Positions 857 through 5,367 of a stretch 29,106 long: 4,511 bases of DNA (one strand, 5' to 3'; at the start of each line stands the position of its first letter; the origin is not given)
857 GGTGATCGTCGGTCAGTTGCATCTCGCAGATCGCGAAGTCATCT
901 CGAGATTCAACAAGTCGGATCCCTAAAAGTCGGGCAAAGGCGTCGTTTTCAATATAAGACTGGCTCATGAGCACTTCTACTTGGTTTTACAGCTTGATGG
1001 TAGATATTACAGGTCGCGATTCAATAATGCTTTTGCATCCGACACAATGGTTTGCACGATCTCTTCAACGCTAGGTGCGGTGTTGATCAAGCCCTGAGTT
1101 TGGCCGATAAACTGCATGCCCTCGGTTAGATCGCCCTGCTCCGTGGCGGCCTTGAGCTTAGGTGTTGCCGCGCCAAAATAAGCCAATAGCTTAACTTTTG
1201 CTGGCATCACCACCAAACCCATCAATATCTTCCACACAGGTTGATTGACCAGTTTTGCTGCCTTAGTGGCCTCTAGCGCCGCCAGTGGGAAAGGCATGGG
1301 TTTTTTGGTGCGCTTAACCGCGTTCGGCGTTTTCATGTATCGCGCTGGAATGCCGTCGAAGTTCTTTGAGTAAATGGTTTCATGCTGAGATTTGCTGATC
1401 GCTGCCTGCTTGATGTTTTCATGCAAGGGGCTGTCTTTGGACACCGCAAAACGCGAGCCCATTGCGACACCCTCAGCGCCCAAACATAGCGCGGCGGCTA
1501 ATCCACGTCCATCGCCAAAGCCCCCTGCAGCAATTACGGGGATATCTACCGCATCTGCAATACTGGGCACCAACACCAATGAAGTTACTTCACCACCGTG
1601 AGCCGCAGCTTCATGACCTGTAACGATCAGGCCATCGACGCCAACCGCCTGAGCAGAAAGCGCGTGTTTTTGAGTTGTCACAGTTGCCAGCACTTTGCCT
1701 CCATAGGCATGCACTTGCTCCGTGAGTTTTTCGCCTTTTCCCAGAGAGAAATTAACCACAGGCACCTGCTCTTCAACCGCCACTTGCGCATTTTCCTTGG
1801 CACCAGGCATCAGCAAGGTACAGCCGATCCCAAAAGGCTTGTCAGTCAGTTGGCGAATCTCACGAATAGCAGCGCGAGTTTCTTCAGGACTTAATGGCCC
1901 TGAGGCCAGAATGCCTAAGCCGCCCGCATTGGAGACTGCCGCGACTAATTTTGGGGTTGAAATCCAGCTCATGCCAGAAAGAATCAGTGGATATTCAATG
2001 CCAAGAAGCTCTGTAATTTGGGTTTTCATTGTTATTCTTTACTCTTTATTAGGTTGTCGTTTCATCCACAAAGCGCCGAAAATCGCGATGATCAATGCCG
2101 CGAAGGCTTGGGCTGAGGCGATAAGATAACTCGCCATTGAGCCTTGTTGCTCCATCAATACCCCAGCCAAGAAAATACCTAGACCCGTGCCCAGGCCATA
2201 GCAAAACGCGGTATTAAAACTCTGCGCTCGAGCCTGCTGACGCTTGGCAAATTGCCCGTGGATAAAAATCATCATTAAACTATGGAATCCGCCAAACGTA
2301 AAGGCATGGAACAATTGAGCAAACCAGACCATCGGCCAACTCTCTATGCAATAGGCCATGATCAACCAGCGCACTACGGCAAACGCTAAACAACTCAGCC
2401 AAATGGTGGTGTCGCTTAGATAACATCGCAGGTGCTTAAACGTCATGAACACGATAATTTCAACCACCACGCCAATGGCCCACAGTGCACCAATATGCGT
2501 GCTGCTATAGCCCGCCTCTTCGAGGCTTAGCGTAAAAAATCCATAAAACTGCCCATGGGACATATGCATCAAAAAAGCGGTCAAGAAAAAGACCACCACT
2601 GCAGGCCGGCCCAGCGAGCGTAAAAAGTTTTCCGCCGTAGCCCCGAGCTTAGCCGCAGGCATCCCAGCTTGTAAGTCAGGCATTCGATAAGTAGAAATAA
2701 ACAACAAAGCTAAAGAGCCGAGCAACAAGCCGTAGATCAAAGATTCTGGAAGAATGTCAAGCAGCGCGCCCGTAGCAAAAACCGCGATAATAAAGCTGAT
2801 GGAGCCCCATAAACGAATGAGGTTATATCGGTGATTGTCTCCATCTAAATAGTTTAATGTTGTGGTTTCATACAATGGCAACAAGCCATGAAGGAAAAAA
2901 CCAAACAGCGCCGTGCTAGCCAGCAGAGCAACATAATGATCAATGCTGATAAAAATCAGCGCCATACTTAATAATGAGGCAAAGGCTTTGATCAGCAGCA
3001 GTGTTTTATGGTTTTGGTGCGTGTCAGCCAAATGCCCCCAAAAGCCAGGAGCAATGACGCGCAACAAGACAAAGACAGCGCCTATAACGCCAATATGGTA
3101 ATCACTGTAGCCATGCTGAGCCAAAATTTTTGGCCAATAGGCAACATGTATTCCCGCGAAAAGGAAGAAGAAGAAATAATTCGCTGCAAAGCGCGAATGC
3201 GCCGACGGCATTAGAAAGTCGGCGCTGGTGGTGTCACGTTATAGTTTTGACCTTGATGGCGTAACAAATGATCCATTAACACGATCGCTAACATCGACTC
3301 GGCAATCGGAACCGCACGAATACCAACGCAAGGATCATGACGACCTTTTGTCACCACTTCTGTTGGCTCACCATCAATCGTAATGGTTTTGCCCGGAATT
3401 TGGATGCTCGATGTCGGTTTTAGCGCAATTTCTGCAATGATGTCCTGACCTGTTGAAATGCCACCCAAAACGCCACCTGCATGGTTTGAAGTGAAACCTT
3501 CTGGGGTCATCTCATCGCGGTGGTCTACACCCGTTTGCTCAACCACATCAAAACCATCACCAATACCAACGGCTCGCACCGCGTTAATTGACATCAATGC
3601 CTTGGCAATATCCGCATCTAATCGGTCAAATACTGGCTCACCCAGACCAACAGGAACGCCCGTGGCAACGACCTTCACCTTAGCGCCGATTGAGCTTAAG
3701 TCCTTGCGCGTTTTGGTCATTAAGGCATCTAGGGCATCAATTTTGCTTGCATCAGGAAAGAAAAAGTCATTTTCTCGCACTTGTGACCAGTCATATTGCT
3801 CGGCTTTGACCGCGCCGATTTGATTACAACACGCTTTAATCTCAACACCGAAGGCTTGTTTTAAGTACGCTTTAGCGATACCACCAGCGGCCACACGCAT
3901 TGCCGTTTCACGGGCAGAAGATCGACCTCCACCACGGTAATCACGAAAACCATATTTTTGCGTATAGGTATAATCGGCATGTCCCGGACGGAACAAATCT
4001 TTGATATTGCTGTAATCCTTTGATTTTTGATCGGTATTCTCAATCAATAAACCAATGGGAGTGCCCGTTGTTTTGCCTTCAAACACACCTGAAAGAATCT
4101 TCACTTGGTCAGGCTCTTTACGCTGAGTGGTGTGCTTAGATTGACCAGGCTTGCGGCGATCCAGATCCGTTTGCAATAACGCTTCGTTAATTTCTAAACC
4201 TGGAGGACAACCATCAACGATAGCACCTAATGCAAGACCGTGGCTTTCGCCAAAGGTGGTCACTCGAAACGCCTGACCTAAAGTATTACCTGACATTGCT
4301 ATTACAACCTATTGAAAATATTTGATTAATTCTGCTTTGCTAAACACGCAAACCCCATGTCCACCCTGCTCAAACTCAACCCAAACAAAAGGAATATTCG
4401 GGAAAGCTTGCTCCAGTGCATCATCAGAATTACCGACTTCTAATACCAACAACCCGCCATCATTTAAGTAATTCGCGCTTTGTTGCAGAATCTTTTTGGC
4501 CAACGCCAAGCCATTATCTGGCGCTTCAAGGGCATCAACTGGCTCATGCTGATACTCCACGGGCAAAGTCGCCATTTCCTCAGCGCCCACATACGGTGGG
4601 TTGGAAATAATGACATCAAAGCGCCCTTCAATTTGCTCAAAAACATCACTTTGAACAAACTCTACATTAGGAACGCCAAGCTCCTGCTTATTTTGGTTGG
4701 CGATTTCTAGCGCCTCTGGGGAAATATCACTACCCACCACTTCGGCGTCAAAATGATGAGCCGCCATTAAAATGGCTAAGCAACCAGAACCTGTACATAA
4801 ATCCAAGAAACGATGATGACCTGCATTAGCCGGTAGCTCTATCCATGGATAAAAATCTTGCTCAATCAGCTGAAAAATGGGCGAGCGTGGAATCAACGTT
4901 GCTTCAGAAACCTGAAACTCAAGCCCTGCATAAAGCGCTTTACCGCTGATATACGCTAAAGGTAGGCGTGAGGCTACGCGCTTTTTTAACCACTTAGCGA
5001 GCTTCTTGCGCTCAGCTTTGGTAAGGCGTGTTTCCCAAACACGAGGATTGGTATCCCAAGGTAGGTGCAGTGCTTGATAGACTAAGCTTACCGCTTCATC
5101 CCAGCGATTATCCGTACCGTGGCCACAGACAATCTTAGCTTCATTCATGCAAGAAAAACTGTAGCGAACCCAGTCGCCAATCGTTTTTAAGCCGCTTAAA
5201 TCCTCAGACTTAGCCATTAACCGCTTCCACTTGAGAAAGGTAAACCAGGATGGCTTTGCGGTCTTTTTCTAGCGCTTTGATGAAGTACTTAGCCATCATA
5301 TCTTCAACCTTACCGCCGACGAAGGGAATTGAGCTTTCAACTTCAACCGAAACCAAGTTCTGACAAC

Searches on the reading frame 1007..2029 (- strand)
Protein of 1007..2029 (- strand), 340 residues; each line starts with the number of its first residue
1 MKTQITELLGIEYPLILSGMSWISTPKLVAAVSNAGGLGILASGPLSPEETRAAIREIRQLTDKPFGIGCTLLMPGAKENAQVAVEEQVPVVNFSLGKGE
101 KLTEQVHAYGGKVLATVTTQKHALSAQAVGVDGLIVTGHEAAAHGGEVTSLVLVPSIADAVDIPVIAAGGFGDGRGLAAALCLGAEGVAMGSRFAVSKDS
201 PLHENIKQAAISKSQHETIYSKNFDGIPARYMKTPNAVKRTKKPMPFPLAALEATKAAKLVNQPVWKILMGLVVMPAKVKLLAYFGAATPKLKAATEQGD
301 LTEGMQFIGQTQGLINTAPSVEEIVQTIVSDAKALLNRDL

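Call 70: search_protein_families(library=pfam, proteins=[window:1007-2029:-], max_evalue=0.0001)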
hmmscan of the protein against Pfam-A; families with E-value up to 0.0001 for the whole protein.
window:1007-2029:- (340 aa): 3 families
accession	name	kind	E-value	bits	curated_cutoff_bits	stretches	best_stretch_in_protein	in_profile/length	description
PF03060.21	NMO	-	8.1e-65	219.8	28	1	3-330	2-330/331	Nitronate monooxygenase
PF00478.31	IMPDH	-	6.1e-13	48.9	25.6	1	2-214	24-259/345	IMP dehydrogenase / GMP reductase domain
PF01070.24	FMN_dh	-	2e-10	40.7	24.9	1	115-195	224-306/350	FMN-dependent dehydrogenase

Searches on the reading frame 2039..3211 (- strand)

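Call 70: search_protein_families(library=pfam, proteins=[window:2039-3211:-], max_evalue=0.0001)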
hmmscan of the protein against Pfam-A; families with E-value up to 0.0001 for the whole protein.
window:2039-3211:- (390 aa): 2 families
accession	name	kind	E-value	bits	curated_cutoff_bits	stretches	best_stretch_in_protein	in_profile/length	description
PF12832.13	MFS_1_like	-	4.9e-75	253.4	25.2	1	7-363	3-372/373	MFS_1 like family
PF07690.21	MFS_1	-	2.4e-17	63.3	33.4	2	10-255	3-255/347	Major Facilitator Superfamily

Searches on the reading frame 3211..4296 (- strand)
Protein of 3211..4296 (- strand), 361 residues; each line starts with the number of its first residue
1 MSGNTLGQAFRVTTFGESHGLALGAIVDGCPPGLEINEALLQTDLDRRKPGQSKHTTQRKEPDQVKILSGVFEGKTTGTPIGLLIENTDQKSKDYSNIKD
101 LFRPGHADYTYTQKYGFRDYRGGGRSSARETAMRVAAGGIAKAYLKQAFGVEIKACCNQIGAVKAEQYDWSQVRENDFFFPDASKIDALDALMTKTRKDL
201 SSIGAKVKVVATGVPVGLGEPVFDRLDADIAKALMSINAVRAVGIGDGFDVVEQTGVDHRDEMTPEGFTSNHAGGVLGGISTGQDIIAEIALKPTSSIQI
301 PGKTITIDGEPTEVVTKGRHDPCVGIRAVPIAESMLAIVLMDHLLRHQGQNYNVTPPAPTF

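Call 70: search_protein_families(library=pfam, proteins=[window:3211-4296:-], max_evalue=0.0001)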
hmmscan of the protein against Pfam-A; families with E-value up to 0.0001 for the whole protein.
window:3211-4296:- (361 aa): 1 family
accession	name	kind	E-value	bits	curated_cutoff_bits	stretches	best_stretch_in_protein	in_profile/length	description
PF01264.26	Chorismate_synt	-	2.4e-136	454.2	27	1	10-345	1-327/327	Chorismate synthase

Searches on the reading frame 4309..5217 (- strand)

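Call 70: search_protein_families(library=pfam, proteins=[window:4309-5217:-], max_evalue=0.0001)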
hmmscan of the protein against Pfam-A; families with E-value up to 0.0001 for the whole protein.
window:4309-5217:- (302 aa): 14 families
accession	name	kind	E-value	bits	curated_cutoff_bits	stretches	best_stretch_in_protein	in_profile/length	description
PF13847.12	Methyltransf_31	-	6.6e-19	68.5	27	1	134-268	4-118/145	Methyltransferase domain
PF05175.20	MTS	-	2.3e-18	66.9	23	1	133-213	31-112/170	Methyltransferase small domain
PF13489.12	Methyltransf_23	-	2.2e-13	50.7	27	1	130-206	19-88/164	Methyltransferase domain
PF13649.12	Methyltransf_25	-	2.3e-12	47.8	27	1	138-206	2-71/97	Methyltransferase domain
PF08241.18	Methyltransf_11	-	1.8e-08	35.3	21.2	1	138-206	1-67/95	Methyltransferase domain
PF08242.18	Methyltransf_12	-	2.7e-08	34.9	30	1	138-206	1-72/98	Methyltransferase domain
PF06325.19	PrmA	-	1.1e-07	32.1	22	1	133-206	161-233/296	Ribosomal protein L11 methyltransferase (PrmA)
PF01170.24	UPF0020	-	6e-07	29.8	22.3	1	156-209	75-131/197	RMKL-like, methyltransferase domain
PF03602.21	Cons_hypoth95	-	6.5e-07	29.6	24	1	121-211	39-125/182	Conserved hypothetical protein 95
PF01209.24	Ubie_methyltran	-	1.4e-06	28.3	20.1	1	135-202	49-119/233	ubiE/COQ5 methyltransferase family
PF07669.17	Eco57I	-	1.5e-06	28.8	25.3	1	177-218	49-93/171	Eco57I restriction-modification methylase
PF02353.26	CMAS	-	1.3e-05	25.1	27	1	136-205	65-133/273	Mycolic acid cyclopropane synthetase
PF02390.23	Methyltransf_4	-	8.3e-05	22.6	24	0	137-197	5-65/173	Putative methyltransferase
PF09445.16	Methyltransf_15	-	9.8e-05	22.4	22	0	136-212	3-84/165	RNA cap guanine-N2 methyltransferase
